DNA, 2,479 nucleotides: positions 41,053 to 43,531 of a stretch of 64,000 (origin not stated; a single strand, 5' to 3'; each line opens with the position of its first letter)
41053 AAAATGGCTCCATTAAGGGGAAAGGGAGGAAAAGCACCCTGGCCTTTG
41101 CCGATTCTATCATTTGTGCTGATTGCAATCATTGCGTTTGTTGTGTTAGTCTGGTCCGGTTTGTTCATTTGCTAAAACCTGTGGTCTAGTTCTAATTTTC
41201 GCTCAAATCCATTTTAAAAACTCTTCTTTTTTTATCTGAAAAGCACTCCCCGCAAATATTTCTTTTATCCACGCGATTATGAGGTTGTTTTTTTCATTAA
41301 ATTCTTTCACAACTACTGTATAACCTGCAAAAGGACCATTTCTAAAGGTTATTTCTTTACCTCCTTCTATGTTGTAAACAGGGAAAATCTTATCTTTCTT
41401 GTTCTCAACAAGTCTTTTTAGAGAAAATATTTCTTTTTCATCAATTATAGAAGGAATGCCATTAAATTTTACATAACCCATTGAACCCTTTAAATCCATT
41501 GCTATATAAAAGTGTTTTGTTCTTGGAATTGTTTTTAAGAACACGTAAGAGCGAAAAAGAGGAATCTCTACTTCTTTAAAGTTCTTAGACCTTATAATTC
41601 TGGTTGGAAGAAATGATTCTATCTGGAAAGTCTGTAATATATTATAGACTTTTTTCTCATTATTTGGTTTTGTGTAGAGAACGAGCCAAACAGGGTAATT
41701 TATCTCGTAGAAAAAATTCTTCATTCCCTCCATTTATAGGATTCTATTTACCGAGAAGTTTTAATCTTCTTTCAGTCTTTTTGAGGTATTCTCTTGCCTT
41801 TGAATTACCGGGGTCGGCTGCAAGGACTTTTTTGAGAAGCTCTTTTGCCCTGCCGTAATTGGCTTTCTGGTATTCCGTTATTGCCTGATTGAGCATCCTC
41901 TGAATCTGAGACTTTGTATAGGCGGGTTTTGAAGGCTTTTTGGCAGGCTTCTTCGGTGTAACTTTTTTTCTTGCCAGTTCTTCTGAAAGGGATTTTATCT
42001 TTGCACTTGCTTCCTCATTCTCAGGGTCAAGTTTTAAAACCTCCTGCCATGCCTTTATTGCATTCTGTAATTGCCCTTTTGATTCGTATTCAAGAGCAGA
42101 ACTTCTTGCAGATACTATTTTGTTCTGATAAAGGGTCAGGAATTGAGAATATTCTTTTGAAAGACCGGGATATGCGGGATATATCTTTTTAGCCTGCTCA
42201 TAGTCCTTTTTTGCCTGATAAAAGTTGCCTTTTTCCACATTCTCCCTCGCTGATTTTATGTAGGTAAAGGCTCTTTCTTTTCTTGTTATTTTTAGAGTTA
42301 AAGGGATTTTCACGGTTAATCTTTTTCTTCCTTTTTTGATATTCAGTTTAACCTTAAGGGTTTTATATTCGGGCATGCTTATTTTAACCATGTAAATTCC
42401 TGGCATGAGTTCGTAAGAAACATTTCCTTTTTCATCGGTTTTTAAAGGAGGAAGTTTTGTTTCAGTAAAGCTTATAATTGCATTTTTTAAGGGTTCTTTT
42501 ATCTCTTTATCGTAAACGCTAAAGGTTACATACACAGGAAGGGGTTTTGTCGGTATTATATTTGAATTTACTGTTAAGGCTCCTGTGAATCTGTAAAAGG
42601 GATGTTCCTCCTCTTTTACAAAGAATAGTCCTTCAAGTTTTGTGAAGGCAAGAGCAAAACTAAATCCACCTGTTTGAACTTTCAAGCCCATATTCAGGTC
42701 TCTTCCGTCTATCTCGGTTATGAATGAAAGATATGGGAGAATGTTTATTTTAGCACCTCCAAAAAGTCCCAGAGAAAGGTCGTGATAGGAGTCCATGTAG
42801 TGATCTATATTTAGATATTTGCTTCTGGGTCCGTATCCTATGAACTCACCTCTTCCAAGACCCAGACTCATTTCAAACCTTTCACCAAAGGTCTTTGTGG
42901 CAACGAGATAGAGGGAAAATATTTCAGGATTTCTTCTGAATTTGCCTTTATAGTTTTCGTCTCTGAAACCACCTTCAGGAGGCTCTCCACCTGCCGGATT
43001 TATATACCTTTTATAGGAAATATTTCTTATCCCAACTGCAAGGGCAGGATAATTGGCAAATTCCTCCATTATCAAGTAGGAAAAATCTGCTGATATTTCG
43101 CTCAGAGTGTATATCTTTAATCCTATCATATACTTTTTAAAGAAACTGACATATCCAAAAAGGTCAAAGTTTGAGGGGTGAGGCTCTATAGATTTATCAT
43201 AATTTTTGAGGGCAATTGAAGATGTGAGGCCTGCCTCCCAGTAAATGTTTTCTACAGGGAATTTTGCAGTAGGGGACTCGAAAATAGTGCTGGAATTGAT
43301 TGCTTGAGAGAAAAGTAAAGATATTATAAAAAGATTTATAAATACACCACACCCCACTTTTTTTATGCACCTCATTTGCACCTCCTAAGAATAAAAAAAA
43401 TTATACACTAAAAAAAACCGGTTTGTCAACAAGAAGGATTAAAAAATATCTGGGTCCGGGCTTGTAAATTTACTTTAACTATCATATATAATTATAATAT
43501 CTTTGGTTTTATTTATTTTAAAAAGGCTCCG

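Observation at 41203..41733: Specialised NusG/RfaH-like paralogue embedded in the polysaccharide locus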

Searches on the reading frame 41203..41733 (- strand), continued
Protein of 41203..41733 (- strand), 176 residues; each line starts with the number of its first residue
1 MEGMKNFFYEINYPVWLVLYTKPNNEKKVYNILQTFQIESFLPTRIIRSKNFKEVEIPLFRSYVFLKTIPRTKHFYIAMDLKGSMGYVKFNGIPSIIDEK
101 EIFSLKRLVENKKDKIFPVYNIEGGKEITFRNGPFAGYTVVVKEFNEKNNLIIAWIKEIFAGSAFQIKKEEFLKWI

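Call 50: fold_search(model_id=the predicted structure, library=pdb)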
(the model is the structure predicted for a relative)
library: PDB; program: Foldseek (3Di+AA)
matches with E <= 10: 750; with E <= 0.001: 12
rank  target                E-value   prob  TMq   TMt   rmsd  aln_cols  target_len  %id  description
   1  9a56_B                2.0e-06  1.00  0.30  0.30  17.5       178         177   16  Integrative model of RPOB-NUSG by crosslinking MS and deep learning (released 2024-09-18)
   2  6gov_G                1.9e-05  1.00  0.26  0.27  21.1       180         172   18  Structure of THE RNA POLYMERASE LAMBDA-BASED ANTITERMINATION COMPLEX (released 2019-02-13)
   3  6tqn_G                7.1e-05  0.99  0.22  0.21  21.1       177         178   20  rrn anti-termination complex without S4 (released 2020-08-05)
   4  6c6s_D                2.1e-04  1.00  0.28  0.30  19.4       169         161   18  CryoEM structure of E.coli RNA polymerase elongation complex bound with RfaH (released 2018-07-25)
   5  2lq8_MODEL_1_A        2.2e-04  0.99  0.25  0.25  19.0       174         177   16  Domain interaction in Thermotoga maritima NusG (released 2013-01-23)
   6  4zn1_A                3.9e-04  0.90  0.17  0.22  17.9       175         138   14  Crystal Structure of MjSpt4:Spt5 complex conformation A (released 2016-03-16)
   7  1m1g_A                4.1e-04  0.96  0.24  0.18  21.1       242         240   12  Crystal Structure of Aquifex aeolicus N-utilization substance G (NusG), Space Group P2(1) (released 2003-02-04)
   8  8phk_P                4.9e-04  1.00  0.28  0.30  19.4       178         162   16  fully recruited RfaH bound to E. coli transcription complex paused at ops site (released 2024-04-24)
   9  6ztj_CF               5.1e-04  0.97  0.22  0.24  19.5       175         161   14  E. coli 70S-RNAP expressome complex in NusG-coupled state (38 nt intervening mRNA) (released 2020-09-16)
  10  4zn3_A                7.2e-04  0.99  0.24  0.28  17.7       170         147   15  Crystal Structure of MjSpt4:Spt5 complex conformation B (released 2016-03-16)
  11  6x7f_AB               8.1e-04  0.95  0.22  0.22  19.2       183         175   17  Cryo-EM structure of an Escherichia coli coupled transcription-translation complex B2 (TTC-B2) containing an mRNA wit (released 2020-09-02)
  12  2xhc                  9.6e-04  0.99  0.25  0.14  18.8       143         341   17  Crystal Structure of Thermotoga maritima N-utilization Substance G (NusG) (released 2011-06-29)
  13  6x6t_AB               1.1e-03  0.94  0.22  0.24  19.1       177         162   16  Cryo-EM structure of an Escherichia coli coupled transcription-translation complex B1 (TTC-B1) containing an mRNA wit (released 2020-09-02)
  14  6x7k_AB               1.2e-03  0.93  0.23  0.24  18.7       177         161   15  Cryo-EM structure of an Escherichia coli coupled transcription-translation complex B3 (TTC-B3) containing an mRNA wit (released 2020-09-02)
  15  1m1g_B                1.4e-03  0.84  0.23  0.17  21.1       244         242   12  Crystal Structure of Aquifex aeolicus N-utilization substance G (NusG), Space Group P2(1) (released 2003-02-04)
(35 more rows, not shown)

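Call 51: search_protein_families(library=ncbifam, alignment_id=A1, max_evalue=0.001)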
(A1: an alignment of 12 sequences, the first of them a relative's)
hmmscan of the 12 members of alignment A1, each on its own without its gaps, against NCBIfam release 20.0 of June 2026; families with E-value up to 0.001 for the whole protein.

A. member 1, P0001 (176 aa): 5 families
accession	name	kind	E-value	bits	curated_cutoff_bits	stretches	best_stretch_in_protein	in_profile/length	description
NF033644.1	antiterm_UpxY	subfamily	1.5e-23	83.6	100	1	16-169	1-161/164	UpxY family transcription antiterminator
TIGR01955.1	RfaH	equivalog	1.6e-12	47.7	144.5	1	16-146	1-133/159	transcription/translation regulatory transformer protein RfaH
NF033641.1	antiterm_LoaP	exception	2.3e-11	44.1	125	1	16-162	1-152/166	antiterminator LoaP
NF006534.0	PRK09014.1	equivalog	3.4e-10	40.1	124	1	16-146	4-134/162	transcription/translation regulatory transformer protein RfaH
TIGR00922.1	nusG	equivalog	1.1e-08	35.1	135.7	1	3-151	26-148/172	transcription termination/antitermination protein NusG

B. families by the number of members that match (of 12 scanned): 6 families
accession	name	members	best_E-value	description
NF033644.1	antiterm_UpxY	12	9.3e-26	UpxY family transcription antiterminator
NF033641.1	antiterm_LoaP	12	5.3e-17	antiterminator LoaP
TIGR01955.1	RfaH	12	4.6e-16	transcription/translation regulatory transformer protein RfaH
NF006534.0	PRK09014.1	12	6.1e-14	transcription/translation regulatory transformer protein RfaH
TIGR00922.1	nusG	12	6.9e-10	transcription termination/antitermination protein NusG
TIGR00405.1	KOW_elon_Spt5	2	7.9e-06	transcription elongation factor Spt5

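Call 53: find_encoding_contigs(protein=P0002, flank=5000, max_places=3)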
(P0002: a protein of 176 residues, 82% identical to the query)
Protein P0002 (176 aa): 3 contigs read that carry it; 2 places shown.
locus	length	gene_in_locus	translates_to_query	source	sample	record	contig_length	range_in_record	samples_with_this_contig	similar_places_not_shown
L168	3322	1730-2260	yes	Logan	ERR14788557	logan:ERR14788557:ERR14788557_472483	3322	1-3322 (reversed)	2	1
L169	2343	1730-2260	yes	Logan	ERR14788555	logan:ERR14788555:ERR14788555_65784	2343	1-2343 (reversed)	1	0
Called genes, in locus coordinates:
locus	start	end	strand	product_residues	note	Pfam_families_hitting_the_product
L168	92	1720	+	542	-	PF13181:TPR_8 (faint), PF00515:TPR_1 (faint), PF07719:TPR_2 (faint), PF13414:TPR_11 (faint), PF13428:TPR_14 (faint), PF14559:TPR_19 (faint), PF13432:TPR_16 (faint)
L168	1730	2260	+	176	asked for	PF02357:NusG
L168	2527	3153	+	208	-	PF02563:Poly_export, PF10531:SLBB, PF22461:SLBB_2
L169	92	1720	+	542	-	PF13181:TPR_8 (faint), PF00515:TPR_1 (faint), PF07719:TPR_2 (faint), PF13414:TPR_11 (faint), PF13428:TPR_14 (faint), PF14559:TPR_19 (faint), PF13432:TPR_16 (faint)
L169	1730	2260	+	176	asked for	PF02357:NusG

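Call 54: find_encoding_contigs(protein=P0010, flank=5000, max_places=2)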
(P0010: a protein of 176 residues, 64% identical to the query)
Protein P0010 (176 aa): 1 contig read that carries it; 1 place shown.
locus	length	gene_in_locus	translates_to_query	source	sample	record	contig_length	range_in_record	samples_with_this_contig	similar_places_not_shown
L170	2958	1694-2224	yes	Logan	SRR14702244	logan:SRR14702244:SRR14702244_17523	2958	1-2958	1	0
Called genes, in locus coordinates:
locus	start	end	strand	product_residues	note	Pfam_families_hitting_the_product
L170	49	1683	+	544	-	PF00515:TPR_1 (faint), PF07719:TPR_2 (faint), PF13181:TPR_8 (faint), PF13174:TPR_6 (faint), PF13428:TPR_14 (faint), PF13432:TPR_16 (faint), PF14559:TPR_19 (faint), PF14863:Alkyl_sulf_dimr (faint)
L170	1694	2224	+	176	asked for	PF02357:NusG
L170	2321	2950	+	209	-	PF02563:Poly_export, PF10531:SLBB, PF22461:SLBB_2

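Call 55: find_encoding_contigs(protein=P0003, flank=5000, max_places=2)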
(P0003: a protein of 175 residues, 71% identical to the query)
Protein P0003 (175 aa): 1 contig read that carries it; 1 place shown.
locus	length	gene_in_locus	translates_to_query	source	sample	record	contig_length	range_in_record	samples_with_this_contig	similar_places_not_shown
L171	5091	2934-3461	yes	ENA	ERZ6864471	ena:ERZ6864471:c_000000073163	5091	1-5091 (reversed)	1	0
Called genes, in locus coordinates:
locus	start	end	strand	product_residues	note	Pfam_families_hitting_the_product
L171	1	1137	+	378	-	?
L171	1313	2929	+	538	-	PF14863:Alkyl_sulf_dimr (faint), PF00515:TPR_1 (faint), PF07719:TPR_2 (faint), PF13174:TPR_6 (faint), PF13181:TPR_8 (faint), PF13414:TPR_11 (faint), PF14559:TPR_19 (faint)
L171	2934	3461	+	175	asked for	PF02357:NusG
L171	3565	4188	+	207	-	PF02563:Poly_export, PF10531:SLBB, PF22461:SLBB_2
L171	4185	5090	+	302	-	?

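Call 66: search_protein_representatives(protein=P0001)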
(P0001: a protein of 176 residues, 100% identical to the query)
Query: 176 residues. Proteins with E-value up to 0.001 (for the whole library): 1729; up to 1e-10: 111; up to 1e-30: 1. The best 150 are listed.
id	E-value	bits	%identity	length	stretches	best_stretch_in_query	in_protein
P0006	4.6e-75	267.8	68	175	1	5-176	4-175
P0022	4.6e-20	88.7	38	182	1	16-141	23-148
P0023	2.5e-18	83.1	36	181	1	13-171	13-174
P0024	2.4e-17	79.9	38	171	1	15-163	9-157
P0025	5.9e-17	78.6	35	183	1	13-153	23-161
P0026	2.6e-16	76.5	34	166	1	11-166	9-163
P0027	1.6e-15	74.0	39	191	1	15-140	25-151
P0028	3.7e-15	72.7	32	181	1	11-154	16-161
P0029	9.3e-15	71.5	35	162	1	12-158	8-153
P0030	9.8e-15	71.4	36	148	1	16-152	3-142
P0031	1.1e-14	71.2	38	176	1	16-153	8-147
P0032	2.2e-14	70.3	36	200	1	15-157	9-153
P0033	2.5e-14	70.1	36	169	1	15-143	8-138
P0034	3.9e-14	69.4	43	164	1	16-150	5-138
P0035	4.7e-14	69.2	40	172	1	14-151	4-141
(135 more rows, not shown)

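Call 68: search_protein_families(library=ncbifam, alignment_id=A4, max_evalue=1e-20)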
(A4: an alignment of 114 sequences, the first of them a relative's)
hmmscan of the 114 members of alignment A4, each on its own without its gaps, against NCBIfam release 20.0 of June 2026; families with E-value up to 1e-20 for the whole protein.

A. member 1, P0001 (176 aa): 1 family
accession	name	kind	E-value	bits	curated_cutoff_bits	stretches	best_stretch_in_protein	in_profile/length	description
NF033644.1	antiterm_UpxY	subfamily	1.5e-23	83.6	100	1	16-169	1-161/164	UpxY family transcription antiterminator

B. families by the number of members that match (of 114 scanned): 4 families
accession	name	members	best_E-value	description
NF033644.1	antiterm_UpxY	114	9.5e-49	UpxY family transcription antiterminator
TIGR01955.1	RfaH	56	7.6e-29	transcription/translation regulatory transformer protein RfaH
NF006534.0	PRK09014.1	10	2e-24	transcription/translation regulatory transformer protein RfaH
NF033641.1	antiterm_LoaP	8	7.2e-25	antiterminator LoaP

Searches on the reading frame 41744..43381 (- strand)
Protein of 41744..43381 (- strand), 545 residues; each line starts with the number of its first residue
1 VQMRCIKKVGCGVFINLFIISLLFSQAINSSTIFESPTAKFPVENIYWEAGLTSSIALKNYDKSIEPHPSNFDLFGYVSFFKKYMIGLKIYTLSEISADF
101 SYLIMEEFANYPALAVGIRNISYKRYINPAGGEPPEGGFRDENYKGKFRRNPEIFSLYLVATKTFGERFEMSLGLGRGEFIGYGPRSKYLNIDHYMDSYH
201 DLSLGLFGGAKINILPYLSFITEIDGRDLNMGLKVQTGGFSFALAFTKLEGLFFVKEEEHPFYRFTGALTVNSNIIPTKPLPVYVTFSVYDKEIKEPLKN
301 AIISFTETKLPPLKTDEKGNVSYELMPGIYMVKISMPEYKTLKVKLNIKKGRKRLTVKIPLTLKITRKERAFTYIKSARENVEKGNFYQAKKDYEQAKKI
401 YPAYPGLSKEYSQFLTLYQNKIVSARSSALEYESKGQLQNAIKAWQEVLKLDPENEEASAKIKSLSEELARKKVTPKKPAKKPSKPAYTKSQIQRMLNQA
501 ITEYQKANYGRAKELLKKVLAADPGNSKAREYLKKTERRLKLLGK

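Call 3: search_protein_families(library=pfam, proteins=[window:41744-43381:-], max_evalue=0.1)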
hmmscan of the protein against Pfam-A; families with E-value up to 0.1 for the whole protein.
window:41744-43381:- (545 aa): 18 families
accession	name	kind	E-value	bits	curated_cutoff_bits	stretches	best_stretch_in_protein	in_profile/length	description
PF07719.23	TPR_2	-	9.1e-10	38.3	27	1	429-455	8-34/34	Tetratricopeptide repeat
PF00515.34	TPR_1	-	6.7e-08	32.5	27.8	1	429-455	8-34/34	Tetratricopeptide repeat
PF13414.12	TPR_11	-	3.9e-07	30.1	26.8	1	432-458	4-30/42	TPR repeat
PF14559.12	TPR_19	-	6.2e-07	30.1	25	1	508-530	6-28/68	Tetratricopeptide repeat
PF13181.12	TPR_8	-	7.7e-07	29.2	25.7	1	429-455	8-34/34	Tetratricopeptide repeat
PF13428.12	TPR_14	-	1.7e-06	28.5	23.5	0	429-458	8-37/44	Tetratricopeptide repeat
PF14863.12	Alkyl_sulf_dimr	-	3.3e-05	24.7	26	1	476-536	52-112/139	Alkyl sulfatase dimerisation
PF13715.12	CarbopepD_reg_2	-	0.00019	21.8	32.2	1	289-354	5-71/88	CarboxypepD_reg-like domain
PF23914.1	TPR_CcmH_CycH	-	0.00056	20.2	42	0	425-457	124-156/158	Cytochrome c-type biogenesis protein H TPR domain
PF13432.12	TPR_16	-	0.00059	20.7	32.7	0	497-533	1-37/65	Tetratricopeptide repeat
PF13174.12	TPR_6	-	0.0011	20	26.3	0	432-454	10-32/33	Tetratricopeptide repeat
PF13620.12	CarboxypepD_reg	-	0.0012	19.6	32.3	1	289-359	6-79/82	Carboxypeptidase regulatory-like domain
PF23558.1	TPR_P4H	-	0.0015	19.1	27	0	490-540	41-89/91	Prolyl 4-hydroxylase peptide-substrate-binding domain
PF06082.17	YjbH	-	0.0071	15.6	24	0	156-180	109-132/658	Exopolysaccharide biosynthesis protein YbjH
PF24575.1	TPR_Slam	-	0.011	16.6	35.2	0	407-456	34-81/104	Surface lipoprotein assembly modifier, N-terminal TPR repeats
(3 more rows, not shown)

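Call 4: search_protein_families(library=ncbifam, proteins=[window:41744-43381:-], max_evalue=0.1)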
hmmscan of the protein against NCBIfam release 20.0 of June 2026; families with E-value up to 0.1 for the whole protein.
window:41744-43381:- (545 aa): 6 families
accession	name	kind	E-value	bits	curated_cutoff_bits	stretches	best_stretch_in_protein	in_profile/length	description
NF042912.1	Amuc_1098_fam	equivalog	5.8e-11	41.2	750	1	367-538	37-200/805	Amuc_1098 family type IV pilus outer membrane protein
NF040959.1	MamA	equivalog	0.02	14.3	200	0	431-460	80-109/204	magnetosome protein MamA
TIGR02521.1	type_IV_pilW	equivalog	0.029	13.9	154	0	428-460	37-69/234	type IV pilus biogenesis/stability protein PilW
NF040658.1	Myxo_OME_TraC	equivalog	0.036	12.7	500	0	427-467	87-127/602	outer membrane exchange accessory lipoprotein TraC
NF033762.1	social_mot_Tgl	equivalog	0.053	12.8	225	0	430-463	39-72/252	social motility TPR repeat lipoprotein Tgl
TIGR03302.1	OM_YfiO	subfamily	0.092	12.2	81.4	0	483-530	24-70/239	outer membrane protein assembly factor BamD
